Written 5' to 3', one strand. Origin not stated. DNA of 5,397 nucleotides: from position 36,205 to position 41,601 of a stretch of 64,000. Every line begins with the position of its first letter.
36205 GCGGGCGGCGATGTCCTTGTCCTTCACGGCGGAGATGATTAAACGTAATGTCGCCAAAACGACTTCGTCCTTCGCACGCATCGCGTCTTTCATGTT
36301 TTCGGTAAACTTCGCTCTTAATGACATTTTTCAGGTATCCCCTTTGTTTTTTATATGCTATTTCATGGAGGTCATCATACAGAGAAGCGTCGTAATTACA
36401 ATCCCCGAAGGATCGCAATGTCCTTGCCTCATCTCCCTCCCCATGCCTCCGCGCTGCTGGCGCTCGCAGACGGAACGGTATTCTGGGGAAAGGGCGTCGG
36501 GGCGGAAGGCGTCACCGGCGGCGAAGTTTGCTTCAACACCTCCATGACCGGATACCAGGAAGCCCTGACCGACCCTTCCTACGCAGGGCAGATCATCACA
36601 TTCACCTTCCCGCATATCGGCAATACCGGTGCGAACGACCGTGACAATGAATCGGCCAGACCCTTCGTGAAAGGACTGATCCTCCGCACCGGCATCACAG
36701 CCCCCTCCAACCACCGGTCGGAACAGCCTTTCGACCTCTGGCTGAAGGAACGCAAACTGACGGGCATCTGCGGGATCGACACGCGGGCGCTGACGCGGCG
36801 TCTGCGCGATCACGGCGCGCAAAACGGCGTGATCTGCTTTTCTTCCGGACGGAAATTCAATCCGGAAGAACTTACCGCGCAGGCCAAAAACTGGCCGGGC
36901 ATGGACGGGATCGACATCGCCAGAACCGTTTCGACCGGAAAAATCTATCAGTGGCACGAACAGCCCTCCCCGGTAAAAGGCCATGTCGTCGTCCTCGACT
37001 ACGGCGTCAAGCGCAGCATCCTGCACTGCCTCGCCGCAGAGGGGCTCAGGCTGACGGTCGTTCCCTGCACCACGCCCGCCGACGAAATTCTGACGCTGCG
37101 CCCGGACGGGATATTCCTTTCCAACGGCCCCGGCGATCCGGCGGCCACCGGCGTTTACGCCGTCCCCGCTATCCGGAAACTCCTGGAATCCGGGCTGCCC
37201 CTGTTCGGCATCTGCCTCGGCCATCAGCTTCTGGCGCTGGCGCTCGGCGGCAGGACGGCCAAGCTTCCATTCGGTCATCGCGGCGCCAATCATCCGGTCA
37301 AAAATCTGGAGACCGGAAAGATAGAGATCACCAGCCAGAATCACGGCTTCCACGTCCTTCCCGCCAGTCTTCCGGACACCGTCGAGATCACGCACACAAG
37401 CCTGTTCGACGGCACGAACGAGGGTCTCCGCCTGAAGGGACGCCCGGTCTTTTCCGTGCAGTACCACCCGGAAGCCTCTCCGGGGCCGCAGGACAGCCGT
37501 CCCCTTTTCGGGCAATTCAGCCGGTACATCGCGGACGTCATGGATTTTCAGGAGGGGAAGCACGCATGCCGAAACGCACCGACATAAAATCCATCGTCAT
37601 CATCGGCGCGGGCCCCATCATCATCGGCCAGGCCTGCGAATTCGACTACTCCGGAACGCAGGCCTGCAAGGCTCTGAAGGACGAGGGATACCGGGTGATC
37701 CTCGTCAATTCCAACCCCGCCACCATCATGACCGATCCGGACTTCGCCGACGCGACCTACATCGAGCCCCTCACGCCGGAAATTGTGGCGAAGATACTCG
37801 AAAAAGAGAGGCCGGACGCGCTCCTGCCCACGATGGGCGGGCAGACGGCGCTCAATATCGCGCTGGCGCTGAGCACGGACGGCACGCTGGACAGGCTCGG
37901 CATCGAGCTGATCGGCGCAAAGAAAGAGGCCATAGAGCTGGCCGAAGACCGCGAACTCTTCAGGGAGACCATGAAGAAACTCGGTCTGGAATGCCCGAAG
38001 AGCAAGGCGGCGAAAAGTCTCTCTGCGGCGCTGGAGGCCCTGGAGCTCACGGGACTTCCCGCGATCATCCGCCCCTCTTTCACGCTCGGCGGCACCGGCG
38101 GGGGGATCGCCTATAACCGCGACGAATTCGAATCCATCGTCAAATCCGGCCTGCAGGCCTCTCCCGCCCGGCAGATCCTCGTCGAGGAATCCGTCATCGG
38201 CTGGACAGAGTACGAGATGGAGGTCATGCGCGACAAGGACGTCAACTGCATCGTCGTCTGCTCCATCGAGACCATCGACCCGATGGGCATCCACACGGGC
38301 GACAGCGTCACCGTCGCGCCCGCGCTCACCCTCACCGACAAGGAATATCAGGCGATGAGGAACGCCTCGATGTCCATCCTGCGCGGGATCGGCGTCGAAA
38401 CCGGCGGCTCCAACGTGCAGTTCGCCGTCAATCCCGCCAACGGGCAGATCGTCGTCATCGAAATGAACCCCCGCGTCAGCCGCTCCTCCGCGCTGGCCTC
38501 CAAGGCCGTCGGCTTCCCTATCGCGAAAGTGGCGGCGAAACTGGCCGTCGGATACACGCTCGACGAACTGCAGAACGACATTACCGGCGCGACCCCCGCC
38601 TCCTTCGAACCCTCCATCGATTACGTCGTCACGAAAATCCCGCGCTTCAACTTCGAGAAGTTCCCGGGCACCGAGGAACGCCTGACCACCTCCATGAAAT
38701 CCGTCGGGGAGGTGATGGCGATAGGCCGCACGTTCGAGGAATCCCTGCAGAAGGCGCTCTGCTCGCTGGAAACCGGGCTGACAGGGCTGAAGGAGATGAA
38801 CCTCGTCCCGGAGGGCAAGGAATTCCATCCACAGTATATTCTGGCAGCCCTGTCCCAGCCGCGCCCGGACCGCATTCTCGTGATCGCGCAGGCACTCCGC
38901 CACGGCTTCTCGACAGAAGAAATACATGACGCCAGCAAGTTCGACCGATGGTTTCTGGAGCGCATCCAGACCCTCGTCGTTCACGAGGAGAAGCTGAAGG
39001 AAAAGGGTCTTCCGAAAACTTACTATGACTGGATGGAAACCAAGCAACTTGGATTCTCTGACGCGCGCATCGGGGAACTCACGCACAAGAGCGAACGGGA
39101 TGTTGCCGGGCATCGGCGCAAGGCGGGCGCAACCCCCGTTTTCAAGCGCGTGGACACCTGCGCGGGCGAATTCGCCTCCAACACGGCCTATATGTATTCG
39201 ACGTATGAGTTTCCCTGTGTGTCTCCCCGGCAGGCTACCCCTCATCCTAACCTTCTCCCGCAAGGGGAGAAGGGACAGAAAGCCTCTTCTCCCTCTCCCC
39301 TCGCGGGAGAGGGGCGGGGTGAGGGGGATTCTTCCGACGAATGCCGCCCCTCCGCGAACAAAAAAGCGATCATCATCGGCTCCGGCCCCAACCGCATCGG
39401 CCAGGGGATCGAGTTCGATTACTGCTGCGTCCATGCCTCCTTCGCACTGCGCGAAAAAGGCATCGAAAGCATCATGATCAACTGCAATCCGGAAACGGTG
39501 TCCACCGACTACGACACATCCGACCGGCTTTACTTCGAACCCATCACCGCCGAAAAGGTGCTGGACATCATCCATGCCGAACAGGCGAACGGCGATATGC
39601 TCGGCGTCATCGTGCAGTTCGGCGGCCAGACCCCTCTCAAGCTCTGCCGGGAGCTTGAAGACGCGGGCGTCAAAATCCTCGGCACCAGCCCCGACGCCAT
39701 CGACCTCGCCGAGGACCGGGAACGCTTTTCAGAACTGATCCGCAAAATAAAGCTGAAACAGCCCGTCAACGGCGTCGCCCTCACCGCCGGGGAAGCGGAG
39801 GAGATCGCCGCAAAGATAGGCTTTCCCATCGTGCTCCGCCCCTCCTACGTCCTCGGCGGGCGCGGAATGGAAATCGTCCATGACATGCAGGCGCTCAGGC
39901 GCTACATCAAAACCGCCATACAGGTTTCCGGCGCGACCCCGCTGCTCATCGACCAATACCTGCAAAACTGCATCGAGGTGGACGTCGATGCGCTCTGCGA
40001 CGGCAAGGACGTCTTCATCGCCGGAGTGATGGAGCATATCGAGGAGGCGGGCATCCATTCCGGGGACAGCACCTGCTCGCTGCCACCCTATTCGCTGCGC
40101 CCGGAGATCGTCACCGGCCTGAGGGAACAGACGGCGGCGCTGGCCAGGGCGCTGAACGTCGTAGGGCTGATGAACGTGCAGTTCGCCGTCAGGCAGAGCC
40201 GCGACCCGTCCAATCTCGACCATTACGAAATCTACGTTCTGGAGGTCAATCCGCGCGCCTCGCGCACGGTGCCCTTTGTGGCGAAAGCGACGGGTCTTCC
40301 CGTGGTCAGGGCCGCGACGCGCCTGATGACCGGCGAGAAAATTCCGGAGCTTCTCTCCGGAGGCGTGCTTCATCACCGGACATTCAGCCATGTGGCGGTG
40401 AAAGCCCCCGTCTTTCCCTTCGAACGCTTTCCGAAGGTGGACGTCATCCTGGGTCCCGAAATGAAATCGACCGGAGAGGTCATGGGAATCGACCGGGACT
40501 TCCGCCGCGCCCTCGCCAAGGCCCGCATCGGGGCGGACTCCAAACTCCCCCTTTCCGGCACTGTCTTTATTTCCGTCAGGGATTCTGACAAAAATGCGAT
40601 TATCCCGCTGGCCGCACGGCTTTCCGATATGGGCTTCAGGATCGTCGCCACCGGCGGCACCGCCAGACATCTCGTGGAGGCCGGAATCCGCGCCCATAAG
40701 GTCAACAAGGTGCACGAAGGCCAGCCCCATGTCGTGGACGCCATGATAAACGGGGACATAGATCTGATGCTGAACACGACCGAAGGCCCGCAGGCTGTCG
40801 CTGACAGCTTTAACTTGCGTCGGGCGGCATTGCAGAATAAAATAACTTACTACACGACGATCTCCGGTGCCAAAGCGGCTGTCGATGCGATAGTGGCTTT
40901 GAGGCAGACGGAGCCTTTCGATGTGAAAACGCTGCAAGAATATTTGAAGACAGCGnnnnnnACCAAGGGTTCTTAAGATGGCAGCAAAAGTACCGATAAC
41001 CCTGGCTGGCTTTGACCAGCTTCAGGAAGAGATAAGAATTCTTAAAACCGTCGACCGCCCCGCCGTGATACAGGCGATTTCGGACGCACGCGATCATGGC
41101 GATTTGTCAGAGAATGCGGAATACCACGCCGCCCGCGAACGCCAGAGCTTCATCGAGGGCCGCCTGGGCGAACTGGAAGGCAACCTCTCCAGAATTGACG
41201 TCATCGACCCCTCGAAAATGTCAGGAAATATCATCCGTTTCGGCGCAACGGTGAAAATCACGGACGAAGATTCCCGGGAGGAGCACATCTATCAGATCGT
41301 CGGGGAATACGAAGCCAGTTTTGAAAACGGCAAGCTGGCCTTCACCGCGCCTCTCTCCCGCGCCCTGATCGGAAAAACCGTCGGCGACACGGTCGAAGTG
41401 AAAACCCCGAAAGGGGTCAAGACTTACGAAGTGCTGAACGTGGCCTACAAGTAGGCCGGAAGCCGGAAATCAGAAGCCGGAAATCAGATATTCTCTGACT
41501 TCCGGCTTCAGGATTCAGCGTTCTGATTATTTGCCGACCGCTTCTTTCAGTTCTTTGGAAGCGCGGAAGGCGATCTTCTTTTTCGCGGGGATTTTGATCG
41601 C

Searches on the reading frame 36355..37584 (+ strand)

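Call 41: search_protein_families(library=pfam, proteins=[window:36355-37584:+], max_evalue=0.001)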
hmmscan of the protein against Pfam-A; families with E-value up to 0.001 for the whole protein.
window:36355-37584:+ (410 aa): 3 families
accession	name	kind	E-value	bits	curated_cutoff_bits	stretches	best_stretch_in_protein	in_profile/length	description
PF00117.34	GATase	-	2.7e-51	174.4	22.8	1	212-388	1-187/190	Glutamine amidotransferase class-I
PF00988.28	CPSase_sm_chain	-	3.1e-50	169.6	27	1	35-160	1-126/126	Carbamoyl-phosphate synthase small chain, CPSase domain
PF07722.19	Peptidase_C26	-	3.6e-09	37.1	20.5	1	268-302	93-127/219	Peptidase C26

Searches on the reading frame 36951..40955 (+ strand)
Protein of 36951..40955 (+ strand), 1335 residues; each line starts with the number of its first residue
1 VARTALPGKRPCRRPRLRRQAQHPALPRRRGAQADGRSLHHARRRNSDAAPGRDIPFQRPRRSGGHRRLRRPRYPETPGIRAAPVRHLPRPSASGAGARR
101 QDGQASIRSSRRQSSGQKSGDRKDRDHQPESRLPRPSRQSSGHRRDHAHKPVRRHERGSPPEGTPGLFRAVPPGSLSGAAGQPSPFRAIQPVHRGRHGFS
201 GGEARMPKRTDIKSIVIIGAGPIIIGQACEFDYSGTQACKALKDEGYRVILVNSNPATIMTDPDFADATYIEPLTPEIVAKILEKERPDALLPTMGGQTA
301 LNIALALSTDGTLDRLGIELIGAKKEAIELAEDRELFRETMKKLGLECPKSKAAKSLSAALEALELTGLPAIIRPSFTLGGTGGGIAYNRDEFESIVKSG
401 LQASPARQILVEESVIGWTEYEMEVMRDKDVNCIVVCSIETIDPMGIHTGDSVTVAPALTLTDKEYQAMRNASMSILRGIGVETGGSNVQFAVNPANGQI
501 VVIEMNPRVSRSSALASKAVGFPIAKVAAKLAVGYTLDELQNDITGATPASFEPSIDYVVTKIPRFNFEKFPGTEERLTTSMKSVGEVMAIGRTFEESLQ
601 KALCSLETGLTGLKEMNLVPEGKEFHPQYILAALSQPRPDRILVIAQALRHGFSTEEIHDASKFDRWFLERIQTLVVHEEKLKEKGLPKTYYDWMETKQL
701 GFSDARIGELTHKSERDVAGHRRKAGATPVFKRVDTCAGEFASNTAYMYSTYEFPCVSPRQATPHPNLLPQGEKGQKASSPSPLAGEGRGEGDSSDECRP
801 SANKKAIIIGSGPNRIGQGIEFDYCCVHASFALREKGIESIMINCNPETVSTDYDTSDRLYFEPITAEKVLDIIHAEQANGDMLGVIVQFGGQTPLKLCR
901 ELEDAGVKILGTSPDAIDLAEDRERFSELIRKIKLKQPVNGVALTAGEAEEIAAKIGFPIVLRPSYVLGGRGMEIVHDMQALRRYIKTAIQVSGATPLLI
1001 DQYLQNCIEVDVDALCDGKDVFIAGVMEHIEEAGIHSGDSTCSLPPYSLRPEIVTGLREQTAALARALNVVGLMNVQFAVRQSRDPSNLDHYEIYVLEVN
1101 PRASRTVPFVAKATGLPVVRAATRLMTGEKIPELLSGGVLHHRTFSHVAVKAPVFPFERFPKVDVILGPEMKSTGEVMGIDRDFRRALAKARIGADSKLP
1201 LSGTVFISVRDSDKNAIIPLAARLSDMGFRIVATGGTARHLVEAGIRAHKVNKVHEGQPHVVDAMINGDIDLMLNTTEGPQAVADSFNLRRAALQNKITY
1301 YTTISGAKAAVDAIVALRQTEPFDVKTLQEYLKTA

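Call 41: search_protein_families(library=pfam, proteins=[window:36951-40955:+], max_evalue=0.001)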
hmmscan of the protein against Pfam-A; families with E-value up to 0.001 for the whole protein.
window:36951-40955:+ (1335 aa): 10 families
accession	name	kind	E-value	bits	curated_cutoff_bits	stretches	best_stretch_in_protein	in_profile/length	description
PF02786.22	CPSase_L_D2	-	3.4e-102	340.8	19.8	2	333-539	1-210/211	Carbamoyl-phosphate synthase L chain, ATP binding domain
PF25596.1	CPSase_L_D1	-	3.1e-97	321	27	2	803-918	2-117/118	Carbamoyl phosphate synthase preATP-grasp domain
PF02787.25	CPSase_L_D3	-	2.9e-23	82.1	26.6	1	633-711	2-80/80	Carbamoyl-phosphate synthetase large chain, oligomerisation domain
PF02142.27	MGS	-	3.1e-22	78.9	24.1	1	1217-1302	2-94/94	MGS-like domain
PF02222.28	ATP-grasp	-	5.7e-10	39.6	27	1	933-1102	6-162/179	ATP-grasp domain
PF07478.18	Dala_Dala_lig_C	-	1.3e-09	38.3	24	0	361-507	29-174/204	D-ala D-ala ligase C-terminus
PF02655.19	ATP-grasp_3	-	1.4e-07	32.1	23.2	0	927-1103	8-157/160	ATP-grasp domain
PF13535.11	ATP-grasp_4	-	5.3e-05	23.3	27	0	404-508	50-151/160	ATP-grasp domain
PF15632.11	ATPgrasp_Ter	-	0.00034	20.8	29.1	0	1057-1129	49-111/131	ATP-grasp in the biosynthetic pathway with Ter operon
PF08443.16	RimK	-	0.00074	19.6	21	0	920-1021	1-99/188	RimK-like ATP-grasp domain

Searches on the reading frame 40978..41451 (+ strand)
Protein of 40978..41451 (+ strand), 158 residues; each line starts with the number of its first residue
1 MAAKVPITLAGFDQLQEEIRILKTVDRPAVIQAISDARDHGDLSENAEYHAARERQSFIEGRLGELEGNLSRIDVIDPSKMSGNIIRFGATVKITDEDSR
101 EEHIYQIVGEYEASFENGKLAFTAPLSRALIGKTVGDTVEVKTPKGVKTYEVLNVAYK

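Call 42: search_protein_families(library=pfam, proteins=[window:40978-41451:+], max_evalue=0.001)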
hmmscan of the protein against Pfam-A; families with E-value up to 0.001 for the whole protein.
window:40978-41451:+ (158 aa): 2 families
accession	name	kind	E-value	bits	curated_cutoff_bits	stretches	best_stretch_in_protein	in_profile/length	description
PF03449.20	GreA_GreB_N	-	4.4e-28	97.7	24.5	1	5-75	1-71/71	Transcription elongation factor, N-terminal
PF01272.25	GreA_GreB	-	2.8e-24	85.3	26.9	1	84-157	4-77/77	Transcription elongation factor, GreA/GreB, C-term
